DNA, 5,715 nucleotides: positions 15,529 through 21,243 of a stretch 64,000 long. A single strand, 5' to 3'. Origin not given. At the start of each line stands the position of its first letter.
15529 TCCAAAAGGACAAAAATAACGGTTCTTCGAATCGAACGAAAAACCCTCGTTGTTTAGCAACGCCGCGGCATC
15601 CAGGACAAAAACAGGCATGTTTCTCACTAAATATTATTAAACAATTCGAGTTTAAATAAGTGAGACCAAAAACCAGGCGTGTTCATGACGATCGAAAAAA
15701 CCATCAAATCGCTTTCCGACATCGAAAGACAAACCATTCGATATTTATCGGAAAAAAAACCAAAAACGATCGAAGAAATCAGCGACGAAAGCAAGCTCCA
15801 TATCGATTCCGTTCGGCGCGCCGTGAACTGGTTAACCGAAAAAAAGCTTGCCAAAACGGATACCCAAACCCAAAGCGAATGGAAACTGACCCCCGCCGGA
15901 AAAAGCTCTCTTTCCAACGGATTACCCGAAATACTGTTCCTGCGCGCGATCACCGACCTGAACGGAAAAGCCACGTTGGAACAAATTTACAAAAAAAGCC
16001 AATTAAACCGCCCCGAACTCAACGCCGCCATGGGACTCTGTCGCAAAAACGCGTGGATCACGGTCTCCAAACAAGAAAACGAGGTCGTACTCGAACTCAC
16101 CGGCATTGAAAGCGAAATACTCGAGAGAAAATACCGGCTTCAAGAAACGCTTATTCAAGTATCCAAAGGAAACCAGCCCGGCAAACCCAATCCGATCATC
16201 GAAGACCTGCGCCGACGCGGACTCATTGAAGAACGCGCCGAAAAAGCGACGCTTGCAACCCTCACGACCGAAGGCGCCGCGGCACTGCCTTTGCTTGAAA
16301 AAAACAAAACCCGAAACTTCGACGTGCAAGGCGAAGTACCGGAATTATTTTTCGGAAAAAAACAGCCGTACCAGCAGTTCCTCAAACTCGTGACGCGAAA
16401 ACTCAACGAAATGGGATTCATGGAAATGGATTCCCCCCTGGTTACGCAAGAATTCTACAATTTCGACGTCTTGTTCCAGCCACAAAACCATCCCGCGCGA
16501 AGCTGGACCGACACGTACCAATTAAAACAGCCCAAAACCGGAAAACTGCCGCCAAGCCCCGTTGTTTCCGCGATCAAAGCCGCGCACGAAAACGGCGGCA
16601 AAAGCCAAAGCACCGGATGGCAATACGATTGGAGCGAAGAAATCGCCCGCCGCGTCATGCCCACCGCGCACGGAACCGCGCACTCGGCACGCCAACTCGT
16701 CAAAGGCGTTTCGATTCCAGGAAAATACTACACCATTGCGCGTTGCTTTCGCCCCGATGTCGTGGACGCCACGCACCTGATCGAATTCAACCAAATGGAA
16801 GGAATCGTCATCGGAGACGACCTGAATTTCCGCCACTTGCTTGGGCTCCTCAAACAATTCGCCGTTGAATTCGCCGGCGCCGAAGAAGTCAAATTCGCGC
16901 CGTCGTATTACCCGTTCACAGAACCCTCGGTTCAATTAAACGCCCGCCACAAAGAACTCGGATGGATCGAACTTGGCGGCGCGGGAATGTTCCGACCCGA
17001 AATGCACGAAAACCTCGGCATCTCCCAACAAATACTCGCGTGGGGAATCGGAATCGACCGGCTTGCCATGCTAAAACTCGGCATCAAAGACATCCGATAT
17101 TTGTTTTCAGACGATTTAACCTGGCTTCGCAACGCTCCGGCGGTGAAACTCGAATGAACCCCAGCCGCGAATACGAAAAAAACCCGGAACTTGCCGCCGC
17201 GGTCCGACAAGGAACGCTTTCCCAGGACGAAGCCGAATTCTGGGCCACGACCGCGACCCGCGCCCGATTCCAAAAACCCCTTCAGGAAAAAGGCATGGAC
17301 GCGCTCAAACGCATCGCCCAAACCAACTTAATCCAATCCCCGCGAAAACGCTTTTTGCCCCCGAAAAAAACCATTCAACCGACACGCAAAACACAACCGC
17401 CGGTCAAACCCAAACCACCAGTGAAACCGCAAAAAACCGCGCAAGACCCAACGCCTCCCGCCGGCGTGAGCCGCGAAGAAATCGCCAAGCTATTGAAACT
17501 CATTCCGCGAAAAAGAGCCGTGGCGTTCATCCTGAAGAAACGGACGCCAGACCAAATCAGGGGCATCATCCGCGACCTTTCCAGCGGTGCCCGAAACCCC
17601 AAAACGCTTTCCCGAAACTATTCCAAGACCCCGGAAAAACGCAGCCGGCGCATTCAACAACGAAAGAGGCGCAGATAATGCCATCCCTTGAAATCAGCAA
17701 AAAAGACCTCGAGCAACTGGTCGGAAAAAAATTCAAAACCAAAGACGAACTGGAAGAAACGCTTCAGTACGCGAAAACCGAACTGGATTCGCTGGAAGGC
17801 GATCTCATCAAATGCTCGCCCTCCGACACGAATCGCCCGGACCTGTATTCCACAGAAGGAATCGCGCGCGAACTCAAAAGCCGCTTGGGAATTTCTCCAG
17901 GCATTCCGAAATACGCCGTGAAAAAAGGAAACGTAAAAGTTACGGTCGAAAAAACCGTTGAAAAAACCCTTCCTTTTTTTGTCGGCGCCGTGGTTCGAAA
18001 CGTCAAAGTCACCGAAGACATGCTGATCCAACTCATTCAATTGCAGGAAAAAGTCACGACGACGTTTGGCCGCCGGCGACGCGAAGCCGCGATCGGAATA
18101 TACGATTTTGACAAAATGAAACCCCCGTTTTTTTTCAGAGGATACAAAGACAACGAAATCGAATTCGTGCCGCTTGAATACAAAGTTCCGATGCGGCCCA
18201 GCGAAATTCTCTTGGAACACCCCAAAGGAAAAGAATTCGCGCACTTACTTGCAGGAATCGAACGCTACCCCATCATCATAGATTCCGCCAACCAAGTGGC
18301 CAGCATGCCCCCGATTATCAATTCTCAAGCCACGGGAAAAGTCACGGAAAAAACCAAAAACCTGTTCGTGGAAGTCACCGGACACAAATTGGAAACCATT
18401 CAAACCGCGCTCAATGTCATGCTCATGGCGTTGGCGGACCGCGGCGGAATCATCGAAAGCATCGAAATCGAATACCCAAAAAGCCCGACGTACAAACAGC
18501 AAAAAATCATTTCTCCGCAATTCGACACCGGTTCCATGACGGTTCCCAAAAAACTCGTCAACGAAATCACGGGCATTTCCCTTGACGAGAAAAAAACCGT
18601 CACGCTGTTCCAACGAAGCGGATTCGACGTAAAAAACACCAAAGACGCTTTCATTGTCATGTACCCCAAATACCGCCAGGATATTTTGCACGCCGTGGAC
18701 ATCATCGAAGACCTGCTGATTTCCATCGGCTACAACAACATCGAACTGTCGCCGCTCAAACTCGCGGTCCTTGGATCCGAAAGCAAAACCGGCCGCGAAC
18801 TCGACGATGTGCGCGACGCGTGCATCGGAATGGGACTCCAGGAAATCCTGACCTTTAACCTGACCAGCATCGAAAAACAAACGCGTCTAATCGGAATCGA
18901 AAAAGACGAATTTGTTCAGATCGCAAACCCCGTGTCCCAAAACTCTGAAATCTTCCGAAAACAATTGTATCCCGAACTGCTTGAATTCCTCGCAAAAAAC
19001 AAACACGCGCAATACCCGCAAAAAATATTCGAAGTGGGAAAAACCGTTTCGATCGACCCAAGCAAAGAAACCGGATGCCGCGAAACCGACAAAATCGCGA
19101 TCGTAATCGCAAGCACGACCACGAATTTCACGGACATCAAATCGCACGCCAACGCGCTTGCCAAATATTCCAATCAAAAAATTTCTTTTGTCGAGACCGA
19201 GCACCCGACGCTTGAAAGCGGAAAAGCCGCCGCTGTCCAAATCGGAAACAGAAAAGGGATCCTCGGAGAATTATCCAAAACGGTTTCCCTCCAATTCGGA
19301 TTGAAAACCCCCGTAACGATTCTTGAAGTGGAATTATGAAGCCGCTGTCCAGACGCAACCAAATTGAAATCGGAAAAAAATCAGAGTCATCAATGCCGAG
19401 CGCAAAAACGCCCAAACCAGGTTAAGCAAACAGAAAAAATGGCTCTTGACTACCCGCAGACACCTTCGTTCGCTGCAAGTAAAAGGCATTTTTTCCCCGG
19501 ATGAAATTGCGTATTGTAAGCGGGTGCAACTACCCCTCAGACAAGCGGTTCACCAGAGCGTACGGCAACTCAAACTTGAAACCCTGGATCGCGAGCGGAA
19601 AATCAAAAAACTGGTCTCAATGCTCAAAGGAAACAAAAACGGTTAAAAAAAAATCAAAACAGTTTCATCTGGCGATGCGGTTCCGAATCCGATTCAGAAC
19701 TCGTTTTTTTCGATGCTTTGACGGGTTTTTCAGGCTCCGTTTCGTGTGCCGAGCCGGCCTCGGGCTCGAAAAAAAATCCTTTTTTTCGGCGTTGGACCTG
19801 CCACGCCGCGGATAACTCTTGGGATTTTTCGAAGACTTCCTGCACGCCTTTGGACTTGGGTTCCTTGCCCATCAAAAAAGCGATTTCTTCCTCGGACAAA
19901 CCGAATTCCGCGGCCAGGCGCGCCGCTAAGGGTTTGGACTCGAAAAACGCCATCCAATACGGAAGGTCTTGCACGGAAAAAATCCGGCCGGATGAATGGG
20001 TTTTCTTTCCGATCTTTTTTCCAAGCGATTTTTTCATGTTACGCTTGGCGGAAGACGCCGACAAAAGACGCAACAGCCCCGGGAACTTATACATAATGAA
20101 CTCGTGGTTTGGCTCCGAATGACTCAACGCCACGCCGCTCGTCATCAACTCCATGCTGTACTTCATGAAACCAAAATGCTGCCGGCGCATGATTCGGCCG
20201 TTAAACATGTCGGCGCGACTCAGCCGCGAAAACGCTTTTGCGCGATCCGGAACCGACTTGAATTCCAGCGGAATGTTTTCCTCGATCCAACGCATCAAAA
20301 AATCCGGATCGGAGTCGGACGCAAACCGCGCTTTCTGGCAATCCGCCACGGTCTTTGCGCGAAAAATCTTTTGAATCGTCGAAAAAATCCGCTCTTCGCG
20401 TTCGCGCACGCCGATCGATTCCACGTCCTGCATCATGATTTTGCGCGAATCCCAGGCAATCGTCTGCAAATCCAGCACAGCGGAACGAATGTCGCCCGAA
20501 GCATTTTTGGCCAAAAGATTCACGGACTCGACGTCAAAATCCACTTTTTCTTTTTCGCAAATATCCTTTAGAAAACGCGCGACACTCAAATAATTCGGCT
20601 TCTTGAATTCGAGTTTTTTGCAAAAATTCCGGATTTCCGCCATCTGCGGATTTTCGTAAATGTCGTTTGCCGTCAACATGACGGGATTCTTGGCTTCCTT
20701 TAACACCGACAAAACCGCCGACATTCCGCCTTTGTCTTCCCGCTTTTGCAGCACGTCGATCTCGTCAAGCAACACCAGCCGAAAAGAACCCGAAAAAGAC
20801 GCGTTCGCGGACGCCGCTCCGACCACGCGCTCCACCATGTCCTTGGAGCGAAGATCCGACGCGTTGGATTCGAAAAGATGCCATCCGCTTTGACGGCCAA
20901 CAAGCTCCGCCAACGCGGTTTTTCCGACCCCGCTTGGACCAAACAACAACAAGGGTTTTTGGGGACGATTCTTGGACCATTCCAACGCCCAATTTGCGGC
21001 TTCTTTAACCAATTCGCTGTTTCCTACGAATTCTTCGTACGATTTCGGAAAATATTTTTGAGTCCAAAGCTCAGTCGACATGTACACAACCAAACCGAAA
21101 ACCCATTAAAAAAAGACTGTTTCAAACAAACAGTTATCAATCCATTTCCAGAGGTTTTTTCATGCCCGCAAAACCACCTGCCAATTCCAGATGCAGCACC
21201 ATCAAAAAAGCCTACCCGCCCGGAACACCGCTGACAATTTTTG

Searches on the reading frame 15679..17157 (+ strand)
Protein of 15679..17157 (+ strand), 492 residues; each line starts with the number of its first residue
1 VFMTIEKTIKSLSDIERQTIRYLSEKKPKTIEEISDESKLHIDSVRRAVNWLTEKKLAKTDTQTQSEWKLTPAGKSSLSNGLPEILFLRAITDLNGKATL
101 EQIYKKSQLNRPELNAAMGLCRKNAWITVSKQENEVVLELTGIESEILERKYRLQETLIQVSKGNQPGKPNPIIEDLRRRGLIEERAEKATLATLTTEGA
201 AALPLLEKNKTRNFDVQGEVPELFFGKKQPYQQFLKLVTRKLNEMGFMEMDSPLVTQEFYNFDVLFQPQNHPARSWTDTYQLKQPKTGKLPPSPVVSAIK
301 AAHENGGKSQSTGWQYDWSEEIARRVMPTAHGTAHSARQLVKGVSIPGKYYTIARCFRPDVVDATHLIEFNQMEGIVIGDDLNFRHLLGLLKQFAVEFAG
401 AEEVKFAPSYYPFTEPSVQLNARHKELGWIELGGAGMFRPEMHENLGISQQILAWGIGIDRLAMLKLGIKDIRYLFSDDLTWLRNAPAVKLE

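Call 54: search_protein_families(library=pfam, proteins=[window:15679-17157:+], max_evalue=0.0001)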
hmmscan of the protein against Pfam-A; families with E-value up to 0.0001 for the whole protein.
window:15679-17157:+ (492 aa): 3 families
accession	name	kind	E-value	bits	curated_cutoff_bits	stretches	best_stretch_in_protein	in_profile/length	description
PF01409.25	tRNA-synt_2d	-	6e-78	262.1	19.8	1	214-485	2-245/246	tRNA synthetases class II core domain (F)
PF00152.25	tRNA-synt_2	-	1.6e-07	31.1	25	0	337-374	78-118/308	tRNA synthetases class II (D, K and N)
PF10771.15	DUF2582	-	8.3e-06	26.3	24.2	0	22-54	16-49/65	Winged helix-turn-helix domain (DUF2582)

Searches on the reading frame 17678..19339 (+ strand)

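Call 54: search_protein_families(library=pfam, proteins=[window:17678-19339:+], max_evalue=0.0001)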
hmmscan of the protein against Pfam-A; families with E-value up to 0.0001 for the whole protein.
window:17678-19339:+ (553 aa): 3 families
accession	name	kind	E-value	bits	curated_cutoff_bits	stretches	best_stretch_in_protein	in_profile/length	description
PF17759.6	tRNA_synthFbeta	-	3.1e-35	122.1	22.4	1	367-553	14-214/214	Phenylalanyl tRNA synthetase beta chain CLM domain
PF03484.21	B5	-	2.2e-17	63.4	28.6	1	288-352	2-67/67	tRNA synthetase B5 domain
PF03483.22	B3_4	-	1.5e-07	31.6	29.3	1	120-243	39-134/174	B3/4 domain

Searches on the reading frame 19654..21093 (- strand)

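Call 54: search_protein_families(library=pfam, proteins=[window:19654-21093:-], max_evalue=0.0001)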
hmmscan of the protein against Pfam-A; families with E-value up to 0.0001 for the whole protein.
window:19654-21093:- (479 aa): 5 families
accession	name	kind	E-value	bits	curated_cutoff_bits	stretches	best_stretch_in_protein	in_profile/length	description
PF00004.35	AAA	-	1.6e-13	51.7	21.2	1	48-146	1-112/131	ATPase family associated with various cellular activities (AAA)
PF21960.2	RCF1-5-like_lid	-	3e-07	30.7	27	1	175-213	3-42/43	RCF1/5-like, AAA+ ATPase lid domain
PF03215.21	Rad17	-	2.2e-05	24.9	23.8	1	7-87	6-88/186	Rad17 P-loop domain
PF00308.24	Bac_DnaA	-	2.5e-05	25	23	1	19-143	7-138/162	Bacterial DnaA ATPAse domain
PF05496.18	RuvB_N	-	7.6e-05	23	27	0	16-81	3-69/159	Holliday junction DNA helicase RuvB P-loop domain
